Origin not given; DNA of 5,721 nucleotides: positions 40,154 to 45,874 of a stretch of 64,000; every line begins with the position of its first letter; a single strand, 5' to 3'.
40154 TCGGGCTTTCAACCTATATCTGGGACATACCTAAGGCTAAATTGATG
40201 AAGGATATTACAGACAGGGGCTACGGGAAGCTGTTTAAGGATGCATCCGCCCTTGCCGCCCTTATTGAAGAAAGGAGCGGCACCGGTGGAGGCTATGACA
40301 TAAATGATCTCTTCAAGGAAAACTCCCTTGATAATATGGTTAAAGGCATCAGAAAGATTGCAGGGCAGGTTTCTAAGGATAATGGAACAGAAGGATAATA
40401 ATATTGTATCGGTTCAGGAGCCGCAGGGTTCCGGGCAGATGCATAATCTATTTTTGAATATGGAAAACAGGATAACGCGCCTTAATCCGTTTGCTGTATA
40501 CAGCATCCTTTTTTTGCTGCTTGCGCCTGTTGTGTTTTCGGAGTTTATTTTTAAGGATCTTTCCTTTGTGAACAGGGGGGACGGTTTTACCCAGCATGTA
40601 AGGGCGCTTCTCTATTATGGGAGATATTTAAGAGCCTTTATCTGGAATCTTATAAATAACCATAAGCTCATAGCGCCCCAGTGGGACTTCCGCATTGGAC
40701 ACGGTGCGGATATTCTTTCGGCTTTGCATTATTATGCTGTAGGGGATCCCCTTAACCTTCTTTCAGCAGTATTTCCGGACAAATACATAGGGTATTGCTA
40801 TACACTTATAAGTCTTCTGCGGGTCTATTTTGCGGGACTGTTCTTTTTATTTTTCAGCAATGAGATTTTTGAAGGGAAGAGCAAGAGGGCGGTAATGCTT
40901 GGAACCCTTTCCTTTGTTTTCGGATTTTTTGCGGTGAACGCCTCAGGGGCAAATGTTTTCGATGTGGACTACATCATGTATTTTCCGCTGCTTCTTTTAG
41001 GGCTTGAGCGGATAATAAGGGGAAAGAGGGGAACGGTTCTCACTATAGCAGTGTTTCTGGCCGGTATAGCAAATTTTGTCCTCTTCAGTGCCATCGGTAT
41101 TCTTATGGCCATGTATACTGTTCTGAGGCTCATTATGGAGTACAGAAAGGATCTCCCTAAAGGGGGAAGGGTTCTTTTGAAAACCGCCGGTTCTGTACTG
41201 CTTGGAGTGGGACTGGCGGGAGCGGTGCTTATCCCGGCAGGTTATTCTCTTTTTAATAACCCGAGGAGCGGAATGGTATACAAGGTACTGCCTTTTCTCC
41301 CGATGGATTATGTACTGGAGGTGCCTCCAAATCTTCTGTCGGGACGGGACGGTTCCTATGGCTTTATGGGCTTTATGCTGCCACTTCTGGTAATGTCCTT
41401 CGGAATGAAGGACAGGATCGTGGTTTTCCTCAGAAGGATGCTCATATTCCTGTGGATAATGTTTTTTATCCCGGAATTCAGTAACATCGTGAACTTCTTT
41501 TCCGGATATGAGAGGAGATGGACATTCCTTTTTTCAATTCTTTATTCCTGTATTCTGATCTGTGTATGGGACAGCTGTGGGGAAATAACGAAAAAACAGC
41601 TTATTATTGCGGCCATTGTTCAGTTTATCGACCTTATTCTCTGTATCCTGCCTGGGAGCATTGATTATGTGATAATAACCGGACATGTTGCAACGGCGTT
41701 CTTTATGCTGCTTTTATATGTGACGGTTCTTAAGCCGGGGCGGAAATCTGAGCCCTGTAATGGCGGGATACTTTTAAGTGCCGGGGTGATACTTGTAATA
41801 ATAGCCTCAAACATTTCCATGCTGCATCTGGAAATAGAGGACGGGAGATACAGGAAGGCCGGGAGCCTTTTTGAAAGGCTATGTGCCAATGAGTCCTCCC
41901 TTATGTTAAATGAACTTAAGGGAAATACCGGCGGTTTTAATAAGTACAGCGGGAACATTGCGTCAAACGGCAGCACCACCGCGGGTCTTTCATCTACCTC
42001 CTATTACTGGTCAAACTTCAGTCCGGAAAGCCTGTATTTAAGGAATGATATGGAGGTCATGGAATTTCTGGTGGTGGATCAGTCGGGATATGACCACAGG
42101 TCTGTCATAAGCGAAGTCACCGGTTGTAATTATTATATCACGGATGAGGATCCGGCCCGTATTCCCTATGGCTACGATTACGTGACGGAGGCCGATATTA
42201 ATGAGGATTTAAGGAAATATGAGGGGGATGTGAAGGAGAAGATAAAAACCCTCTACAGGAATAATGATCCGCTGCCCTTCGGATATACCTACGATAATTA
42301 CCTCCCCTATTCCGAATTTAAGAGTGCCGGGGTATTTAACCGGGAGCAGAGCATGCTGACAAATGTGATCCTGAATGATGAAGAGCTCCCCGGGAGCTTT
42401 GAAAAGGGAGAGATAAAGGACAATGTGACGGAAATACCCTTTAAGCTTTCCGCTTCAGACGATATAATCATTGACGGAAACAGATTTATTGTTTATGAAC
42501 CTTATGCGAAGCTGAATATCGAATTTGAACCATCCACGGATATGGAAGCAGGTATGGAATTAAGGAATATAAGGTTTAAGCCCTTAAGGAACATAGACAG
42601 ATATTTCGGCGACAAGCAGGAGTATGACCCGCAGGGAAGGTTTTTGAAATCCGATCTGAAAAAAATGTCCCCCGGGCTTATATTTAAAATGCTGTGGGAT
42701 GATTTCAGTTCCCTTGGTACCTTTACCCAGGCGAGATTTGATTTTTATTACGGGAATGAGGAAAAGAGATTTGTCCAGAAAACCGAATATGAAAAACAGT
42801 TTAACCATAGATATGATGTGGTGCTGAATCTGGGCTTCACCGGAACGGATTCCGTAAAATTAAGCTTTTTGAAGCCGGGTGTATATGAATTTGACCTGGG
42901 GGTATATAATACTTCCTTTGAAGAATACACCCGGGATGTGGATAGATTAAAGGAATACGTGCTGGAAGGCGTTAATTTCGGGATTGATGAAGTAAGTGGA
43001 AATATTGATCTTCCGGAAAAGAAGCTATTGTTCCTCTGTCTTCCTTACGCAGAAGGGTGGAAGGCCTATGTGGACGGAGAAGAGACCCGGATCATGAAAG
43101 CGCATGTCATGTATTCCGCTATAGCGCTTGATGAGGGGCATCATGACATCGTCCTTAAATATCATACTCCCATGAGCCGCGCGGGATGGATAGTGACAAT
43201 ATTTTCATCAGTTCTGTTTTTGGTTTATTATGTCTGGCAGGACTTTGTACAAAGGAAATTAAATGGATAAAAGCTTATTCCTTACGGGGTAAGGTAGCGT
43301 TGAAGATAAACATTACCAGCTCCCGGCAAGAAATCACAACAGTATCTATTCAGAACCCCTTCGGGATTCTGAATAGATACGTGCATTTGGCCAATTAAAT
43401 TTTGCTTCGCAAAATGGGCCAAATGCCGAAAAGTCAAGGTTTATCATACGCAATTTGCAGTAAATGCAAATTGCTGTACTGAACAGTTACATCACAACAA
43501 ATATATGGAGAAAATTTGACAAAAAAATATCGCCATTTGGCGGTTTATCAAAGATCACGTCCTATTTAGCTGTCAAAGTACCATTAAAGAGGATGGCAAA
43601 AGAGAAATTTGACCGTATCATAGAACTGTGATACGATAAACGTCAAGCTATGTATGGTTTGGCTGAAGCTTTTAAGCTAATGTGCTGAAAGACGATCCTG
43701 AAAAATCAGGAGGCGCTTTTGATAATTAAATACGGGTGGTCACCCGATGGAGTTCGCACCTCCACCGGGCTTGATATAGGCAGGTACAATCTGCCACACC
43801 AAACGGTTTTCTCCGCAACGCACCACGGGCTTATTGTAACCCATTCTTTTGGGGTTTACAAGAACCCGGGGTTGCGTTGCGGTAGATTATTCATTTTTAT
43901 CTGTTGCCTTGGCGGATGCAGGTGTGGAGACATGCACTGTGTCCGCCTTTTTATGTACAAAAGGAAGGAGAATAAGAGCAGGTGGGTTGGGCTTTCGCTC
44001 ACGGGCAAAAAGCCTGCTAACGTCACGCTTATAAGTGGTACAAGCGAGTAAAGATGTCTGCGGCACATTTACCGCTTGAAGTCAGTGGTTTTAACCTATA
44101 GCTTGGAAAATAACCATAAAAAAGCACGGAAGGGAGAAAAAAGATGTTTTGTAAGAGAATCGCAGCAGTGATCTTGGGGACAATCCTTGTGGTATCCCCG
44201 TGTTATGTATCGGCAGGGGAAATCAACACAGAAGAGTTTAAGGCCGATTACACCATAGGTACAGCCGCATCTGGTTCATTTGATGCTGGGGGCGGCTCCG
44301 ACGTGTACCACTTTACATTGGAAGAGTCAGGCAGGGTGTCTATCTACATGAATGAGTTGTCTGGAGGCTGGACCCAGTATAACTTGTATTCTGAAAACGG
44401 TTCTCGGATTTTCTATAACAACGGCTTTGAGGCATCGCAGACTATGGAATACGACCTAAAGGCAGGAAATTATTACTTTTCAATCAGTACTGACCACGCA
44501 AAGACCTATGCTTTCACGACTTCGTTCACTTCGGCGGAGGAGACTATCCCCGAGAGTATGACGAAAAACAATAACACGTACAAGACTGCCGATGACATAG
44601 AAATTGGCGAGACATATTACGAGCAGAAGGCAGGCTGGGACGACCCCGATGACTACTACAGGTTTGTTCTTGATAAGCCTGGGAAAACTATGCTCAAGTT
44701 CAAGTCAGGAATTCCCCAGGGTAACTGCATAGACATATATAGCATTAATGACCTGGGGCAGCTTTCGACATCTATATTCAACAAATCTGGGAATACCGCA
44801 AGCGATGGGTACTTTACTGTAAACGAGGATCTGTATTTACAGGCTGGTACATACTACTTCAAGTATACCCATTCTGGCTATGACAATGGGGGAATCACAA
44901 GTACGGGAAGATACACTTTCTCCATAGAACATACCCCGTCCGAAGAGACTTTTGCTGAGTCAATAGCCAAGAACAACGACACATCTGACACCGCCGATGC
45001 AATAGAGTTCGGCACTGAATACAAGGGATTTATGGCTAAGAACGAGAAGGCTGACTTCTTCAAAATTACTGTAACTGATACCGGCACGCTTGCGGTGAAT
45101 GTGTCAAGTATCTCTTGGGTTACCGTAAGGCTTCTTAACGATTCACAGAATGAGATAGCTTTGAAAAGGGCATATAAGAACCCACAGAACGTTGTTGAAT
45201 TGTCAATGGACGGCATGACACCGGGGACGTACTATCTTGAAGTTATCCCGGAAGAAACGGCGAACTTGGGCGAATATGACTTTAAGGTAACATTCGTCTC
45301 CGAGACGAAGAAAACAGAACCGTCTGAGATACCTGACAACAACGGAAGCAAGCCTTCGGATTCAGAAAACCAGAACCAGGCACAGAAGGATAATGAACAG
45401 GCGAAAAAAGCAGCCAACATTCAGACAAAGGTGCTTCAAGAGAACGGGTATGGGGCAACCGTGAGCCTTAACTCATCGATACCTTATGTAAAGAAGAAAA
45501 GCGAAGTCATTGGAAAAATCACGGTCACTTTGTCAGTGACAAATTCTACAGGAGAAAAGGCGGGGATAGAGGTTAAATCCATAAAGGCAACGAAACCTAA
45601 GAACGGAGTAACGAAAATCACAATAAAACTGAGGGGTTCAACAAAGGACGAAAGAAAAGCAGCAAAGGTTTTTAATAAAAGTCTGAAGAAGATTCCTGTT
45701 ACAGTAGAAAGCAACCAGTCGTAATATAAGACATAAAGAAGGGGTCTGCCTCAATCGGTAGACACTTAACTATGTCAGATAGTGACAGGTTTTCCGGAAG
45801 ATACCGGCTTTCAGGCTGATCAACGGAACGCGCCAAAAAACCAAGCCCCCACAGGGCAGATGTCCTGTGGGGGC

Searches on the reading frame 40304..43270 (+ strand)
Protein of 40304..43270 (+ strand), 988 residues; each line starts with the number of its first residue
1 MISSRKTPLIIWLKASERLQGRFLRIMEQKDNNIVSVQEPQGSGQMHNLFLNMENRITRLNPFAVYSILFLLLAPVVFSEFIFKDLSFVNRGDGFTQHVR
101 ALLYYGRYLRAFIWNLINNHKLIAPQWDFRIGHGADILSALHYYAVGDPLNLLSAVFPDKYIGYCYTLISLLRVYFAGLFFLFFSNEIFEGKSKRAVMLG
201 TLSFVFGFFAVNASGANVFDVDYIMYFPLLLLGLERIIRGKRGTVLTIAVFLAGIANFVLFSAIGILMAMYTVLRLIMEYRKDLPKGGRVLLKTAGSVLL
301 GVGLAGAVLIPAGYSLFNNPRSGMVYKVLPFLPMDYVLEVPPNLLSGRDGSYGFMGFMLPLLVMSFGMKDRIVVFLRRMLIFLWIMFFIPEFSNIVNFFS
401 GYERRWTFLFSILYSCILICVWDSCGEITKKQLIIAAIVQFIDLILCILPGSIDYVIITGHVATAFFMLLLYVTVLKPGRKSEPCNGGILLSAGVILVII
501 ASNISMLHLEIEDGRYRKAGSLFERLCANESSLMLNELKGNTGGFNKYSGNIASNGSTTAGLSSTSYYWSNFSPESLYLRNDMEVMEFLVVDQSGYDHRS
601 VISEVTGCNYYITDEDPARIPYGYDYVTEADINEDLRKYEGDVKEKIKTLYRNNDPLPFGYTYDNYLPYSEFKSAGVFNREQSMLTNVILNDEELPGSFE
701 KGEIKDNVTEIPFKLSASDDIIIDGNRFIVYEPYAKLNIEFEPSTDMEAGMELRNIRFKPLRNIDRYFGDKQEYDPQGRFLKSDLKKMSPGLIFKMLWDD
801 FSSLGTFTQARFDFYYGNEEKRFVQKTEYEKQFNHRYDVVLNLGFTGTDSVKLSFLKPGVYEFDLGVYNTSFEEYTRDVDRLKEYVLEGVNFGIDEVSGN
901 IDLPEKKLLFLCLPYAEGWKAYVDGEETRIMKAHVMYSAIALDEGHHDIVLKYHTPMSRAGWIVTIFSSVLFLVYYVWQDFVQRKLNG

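Call 3: search_protein_families(library=pfam, proteins=[window:40304-43270:+], max_evalue=0.01)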
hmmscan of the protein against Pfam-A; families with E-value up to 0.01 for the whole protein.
window:40304-43270:+ (988 aa): 1 family
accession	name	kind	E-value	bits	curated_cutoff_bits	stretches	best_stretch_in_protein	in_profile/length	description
PF09586.16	YfhO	-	8.6e-73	246.5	28.5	2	78-704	14-635/835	Bacterial membrane protein YfhO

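Call 46: search_protein_families(library=ncbifam, proteins=[window:40304-43270:+], max_evalue=0.001)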
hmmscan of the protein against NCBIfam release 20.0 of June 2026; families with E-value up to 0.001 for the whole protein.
window:40304-43270:+ (988 aa): 2 families
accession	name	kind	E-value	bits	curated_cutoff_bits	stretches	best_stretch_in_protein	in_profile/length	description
NF047590.1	GlcsyltransPgfM2Strep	equivalog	9e-18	63.8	1500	2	888-978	788-879/884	glycosyltransferase PgfM2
NF047589.1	GlcsyltransPgfM1Strep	equivalog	1.2e-10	40.1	1400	1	882-977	856-951/955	glycosyltransferase PgfM1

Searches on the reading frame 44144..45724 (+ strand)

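Call 10: search_protein_families(library=pfam, proteins=[window:44144-45724:+], max_evalue=0.001)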
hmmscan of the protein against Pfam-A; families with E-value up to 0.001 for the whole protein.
window:44144-45724:+ (526 aa): 1 family
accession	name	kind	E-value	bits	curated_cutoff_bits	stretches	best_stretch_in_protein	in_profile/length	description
PF04151.21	PPC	-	5.4e-07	30.8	25.9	0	304-367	3-68/70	Bacterial pre-peptidase C-terminal domain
